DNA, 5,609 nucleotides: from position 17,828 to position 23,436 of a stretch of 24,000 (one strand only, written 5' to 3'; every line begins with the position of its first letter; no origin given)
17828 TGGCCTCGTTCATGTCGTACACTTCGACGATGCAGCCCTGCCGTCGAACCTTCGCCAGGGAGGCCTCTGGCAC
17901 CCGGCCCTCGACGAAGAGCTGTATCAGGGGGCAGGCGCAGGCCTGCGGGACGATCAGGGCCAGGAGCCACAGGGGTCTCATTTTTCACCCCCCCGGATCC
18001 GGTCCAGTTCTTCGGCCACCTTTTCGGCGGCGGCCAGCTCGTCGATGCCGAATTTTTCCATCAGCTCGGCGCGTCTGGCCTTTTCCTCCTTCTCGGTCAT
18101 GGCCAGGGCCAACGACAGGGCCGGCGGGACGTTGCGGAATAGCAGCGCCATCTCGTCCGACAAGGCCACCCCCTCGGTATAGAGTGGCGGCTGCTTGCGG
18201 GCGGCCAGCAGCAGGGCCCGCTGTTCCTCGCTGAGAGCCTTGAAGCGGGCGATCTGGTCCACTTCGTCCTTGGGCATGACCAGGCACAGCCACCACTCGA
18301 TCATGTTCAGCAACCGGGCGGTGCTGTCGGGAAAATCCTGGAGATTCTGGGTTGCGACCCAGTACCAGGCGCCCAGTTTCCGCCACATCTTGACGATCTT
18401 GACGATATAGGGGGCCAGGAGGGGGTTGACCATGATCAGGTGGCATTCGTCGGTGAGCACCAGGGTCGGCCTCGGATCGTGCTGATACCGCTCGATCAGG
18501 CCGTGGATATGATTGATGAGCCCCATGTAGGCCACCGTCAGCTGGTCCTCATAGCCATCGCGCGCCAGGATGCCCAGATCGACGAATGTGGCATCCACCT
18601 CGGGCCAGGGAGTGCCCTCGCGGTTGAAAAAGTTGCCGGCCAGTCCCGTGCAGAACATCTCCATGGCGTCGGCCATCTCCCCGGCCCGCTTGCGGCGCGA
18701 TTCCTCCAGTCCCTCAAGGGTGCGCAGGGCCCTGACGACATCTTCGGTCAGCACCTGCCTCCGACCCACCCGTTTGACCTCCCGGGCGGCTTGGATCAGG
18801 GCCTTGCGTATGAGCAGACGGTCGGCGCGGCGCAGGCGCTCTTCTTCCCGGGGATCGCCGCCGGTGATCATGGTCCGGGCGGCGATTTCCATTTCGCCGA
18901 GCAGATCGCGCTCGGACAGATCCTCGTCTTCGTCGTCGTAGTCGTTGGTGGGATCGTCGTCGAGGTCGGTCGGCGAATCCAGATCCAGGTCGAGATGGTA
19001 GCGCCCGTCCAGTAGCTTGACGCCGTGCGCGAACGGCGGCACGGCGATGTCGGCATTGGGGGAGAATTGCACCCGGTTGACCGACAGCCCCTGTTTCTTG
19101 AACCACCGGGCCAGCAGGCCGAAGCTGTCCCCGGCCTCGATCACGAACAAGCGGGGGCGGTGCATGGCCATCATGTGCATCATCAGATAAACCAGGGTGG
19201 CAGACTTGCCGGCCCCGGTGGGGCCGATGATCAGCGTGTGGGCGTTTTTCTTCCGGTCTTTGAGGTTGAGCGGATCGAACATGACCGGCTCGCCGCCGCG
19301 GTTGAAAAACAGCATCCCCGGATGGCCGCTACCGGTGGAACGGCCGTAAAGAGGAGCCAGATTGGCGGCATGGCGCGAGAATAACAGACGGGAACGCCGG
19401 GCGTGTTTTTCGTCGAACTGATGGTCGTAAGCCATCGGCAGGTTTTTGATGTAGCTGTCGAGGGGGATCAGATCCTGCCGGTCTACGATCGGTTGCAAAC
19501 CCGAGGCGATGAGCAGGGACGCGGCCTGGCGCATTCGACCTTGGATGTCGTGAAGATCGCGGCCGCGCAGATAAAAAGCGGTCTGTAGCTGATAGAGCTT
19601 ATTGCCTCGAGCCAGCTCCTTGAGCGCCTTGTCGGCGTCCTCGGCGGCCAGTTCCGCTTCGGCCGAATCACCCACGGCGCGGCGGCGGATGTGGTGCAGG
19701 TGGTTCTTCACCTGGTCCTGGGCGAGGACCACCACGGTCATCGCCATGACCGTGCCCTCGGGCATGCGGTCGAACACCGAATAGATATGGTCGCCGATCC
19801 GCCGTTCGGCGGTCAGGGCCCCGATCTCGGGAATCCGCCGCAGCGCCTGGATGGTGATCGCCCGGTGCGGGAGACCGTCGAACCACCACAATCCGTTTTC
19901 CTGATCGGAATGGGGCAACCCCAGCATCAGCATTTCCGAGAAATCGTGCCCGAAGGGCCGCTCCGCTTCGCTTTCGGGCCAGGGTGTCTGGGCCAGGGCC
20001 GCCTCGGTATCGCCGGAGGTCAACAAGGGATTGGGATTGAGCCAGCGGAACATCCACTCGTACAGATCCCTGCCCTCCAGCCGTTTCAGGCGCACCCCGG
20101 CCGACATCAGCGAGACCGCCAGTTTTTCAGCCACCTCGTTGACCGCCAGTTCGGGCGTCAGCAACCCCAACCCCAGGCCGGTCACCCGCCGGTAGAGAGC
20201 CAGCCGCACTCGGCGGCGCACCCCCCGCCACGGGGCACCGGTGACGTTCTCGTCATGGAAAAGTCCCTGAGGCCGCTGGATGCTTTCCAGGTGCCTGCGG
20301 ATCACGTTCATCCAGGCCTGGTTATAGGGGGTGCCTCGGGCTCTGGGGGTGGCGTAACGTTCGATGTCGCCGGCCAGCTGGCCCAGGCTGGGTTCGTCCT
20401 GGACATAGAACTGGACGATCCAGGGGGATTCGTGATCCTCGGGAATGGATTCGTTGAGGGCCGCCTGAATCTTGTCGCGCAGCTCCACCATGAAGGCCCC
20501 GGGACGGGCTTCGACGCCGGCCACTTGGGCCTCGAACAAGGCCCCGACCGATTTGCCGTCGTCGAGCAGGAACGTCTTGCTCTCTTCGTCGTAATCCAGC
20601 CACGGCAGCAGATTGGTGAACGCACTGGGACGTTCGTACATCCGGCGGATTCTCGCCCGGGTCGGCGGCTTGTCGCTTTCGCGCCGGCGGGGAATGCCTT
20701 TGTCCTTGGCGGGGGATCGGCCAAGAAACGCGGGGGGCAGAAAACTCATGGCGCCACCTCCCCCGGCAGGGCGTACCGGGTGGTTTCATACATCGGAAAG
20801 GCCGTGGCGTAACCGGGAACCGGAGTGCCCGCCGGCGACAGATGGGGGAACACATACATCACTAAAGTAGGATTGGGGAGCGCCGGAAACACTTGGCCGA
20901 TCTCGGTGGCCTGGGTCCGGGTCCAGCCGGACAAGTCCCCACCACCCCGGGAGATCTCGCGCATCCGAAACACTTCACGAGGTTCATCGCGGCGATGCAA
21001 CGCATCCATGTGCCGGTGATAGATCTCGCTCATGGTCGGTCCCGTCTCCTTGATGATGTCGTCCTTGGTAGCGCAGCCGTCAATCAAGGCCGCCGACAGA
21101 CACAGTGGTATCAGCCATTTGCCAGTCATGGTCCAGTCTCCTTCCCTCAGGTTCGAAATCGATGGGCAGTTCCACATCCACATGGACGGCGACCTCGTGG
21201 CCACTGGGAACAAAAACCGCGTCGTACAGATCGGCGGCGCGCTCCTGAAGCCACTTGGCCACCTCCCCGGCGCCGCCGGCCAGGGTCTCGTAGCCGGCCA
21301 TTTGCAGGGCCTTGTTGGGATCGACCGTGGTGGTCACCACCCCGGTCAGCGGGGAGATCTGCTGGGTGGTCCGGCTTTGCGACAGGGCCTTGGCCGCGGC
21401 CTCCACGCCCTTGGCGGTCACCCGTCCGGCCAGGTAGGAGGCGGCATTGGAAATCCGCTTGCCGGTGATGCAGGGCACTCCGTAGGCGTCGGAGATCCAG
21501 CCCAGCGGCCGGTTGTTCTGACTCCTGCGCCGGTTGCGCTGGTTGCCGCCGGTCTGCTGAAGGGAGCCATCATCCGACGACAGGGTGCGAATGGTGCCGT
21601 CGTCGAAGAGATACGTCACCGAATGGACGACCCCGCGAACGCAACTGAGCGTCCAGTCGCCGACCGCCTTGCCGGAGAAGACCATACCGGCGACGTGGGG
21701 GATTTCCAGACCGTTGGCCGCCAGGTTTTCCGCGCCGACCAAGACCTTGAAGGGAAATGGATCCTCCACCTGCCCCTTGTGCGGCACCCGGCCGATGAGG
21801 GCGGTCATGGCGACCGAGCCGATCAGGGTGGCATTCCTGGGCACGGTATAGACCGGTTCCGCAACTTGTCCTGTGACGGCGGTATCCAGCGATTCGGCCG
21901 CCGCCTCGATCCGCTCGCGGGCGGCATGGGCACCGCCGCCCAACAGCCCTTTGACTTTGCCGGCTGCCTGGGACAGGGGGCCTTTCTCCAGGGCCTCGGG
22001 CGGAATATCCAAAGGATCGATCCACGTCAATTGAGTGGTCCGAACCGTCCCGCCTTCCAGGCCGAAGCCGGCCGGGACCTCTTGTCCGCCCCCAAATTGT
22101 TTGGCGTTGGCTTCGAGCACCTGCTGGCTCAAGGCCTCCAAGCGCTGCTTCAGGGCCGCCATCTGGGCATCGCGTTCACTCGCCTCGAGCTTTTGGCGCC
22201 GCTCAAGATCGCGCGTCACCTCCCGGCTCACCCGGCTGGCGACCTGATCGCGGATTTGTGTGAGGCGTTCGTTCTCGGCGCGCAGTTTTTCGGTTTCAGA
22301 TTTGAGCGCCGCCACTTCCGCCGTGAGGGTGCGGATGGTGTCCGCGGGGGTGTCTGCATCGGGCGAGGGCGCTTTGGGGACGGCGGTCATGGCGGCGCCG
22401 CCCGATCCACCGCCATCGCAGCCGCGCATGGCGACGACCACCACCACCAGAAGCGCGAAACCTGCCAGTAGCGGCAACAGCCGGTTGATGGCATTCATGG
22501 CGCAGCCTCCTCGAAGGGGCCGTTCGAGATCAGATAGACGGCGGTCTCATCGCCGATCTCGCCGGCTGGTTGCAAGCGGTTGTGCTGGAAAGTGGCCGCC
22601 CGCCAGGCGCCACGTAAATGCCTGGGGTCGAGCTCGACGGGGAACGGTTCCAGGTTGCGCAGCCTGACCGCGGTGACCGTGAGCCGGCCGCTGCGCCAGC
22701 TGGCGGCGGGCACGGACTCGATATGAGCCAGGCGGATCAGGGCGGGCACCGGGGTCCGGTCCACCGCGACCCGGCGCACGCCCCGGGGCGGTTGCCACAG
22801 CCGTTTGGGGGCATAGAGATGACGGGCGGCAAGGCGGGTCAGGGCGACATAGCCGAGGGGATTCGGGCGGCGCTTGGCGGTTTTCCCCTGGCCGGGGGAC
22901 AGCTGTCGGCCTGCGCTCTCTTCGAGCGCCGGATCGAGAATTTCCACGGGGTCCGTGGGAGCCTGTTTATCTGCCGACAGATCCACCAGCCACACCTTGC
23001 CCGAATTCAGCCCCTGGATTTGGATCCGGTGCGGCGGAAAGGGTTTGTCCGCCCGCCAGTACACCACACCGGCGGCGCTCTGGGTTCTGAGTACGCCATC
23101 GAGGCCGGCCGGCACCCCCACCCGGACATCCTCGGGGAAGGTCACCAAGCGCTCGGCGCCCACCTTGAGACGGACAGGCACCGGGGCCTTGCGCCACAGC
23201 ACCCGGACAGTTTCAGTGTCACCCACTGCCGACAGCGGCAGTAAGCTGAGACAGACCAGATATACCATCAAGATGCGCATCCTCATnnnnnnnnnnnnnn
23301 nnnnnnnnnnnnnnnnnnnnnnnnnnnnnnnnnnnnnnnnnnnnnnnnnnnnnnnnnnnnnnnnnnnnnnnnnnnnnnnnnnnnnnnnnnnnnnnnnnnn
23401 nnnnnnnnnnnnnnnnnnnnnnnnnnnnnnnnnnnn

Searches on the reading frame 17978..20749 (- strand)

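Call 4: search_protein_families(library=pfam, proteins=[window:17978-20749:-], max_evalue=0.01)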
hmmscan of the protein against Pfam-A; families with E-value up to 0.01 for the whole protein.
window:17978-20749:- (923 aa): 5 families
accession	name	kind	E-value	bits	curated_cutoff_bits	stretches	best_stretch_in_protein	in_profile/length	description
PF11130.14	TraC_F_IV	-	3.6e-84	283.4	28.1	1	44-441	1-375/375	TraC protein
PF01580.24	FtsK_SpoIIIE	-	1.2e-07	31.9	24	1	486-533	28-70/221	FtsK/SpoIIIE family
PF19044.6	P-loop_TraG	-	6.3e-06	25.5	25.8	0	486-548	10-74/413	TraG P-loop domain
PF05872.18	HerA_C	-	0.003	16.7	22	0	493-544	12-63/502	Helicase HerA-like C-terminal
PF12846.13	AAA_10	-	0.0085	15.6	27.5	0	499-534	18-53/362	AAA-like domain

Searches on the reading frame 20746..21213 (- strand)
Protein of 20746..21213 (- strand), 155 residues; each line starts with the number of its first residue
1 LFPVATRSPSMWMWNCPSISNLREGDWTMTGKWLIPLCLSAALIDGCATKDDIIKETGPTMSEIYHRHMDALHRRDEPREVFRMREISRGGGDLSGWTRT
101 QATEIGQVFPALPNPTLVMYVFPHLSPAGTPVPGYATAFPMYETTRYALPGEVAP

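Call 4: search_protein_families(library=pfam, proteins=[window:20746-21213:-], max_evalue=0.01)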
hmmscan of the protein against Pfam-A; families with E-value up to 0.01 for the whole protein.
window:20746-21213:- (155 aa): 0 families

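Call 5: search_protein_families(library=ncbifam, proteins=[window:20746-21213:-], max_evalue=0.01)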
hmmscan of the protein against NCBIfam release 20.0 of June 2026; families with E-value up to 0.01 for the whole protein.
window:20746-21213:- (155 aa): 1 family
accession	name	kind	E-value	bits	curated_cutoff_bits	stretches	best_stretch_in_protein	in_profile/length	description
TIGR03751.1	conj_TIGR03751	hypoth_equivalog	2.6e-30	105.4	77.7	1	39-153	3-123/124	TIGR03751 family conjugal transfer lipoprotein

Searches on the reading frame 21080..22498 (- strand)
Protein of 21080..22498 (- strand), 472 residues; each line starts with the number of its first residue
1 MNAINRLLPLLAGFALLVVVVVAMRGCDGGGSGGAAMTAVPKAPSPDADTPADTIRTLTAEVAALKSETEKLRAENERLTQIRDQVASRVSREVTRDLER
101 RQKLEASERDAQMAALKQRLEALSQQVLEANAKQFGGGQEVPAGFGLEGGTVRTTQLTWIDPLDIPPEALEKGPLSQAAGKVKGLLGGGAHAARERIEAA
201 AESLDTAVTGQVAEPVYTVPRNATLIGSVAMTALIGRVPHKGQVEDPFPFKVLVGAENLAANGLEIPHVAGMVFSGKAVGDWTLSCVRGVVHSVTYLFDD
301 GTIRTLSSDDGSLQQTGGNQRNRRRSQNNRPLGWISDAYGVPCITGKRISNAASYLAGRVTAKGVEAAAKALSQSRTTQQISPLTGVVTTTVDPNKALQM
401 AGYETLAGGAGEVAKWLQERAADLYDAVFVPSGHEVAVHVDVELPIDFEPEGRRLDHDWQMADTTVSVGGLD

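Call 4: search_protein_families(library=pfam, proteins=[window:21080-22498:-], max_evalue=0.01)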
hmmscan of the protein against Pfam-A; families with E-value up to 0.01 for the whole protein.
window:21080-22498:- (472 aa): 2 families
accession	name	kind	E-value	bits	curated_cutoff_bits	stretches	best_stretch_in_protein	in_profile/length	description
PF03743.19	TrbI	-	0.0011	19.3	35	0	333-441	83-183/188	Bacterial conjugation TrbI-like protein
PF24381.1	DUF7537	-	0.0054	16.7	31.7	1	15-105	4-95/258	Family of unknown function (DUF7537)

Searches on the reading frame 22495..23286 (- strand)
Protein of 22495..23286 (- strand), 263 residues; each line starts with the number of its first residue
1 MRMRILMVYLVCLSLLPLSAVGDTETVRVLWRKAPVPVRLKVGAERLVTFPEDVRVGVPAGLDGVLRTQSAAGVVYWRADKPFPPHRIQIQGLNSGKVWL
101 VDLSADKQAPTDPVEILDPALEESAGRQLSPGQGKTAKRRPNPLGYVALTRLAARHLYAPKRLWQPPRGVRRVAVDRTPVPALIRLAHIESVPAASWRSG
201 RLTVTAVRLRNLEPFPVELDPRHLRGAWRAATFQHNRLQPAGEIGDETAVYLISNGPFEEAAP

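Call 4: search_protein_families(library=pfam, proteins=[window:22495-23286:-], max_evalue=0.01)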
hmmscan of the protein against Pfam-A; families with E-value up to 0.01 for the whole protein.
window:22495-23286:- (263 aa): 2 families
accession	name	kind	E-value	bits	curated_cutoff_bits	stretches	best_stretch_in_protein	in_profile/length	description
PF11920.14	DUF3438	-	2.9e-61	207.5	25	1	30-260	5-240/252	Protein of unknown function (DUF3438)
PF23536.1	TraK_C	-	0.00057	20.4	28.5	1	167-253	29-109/110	TraK C-terminal domain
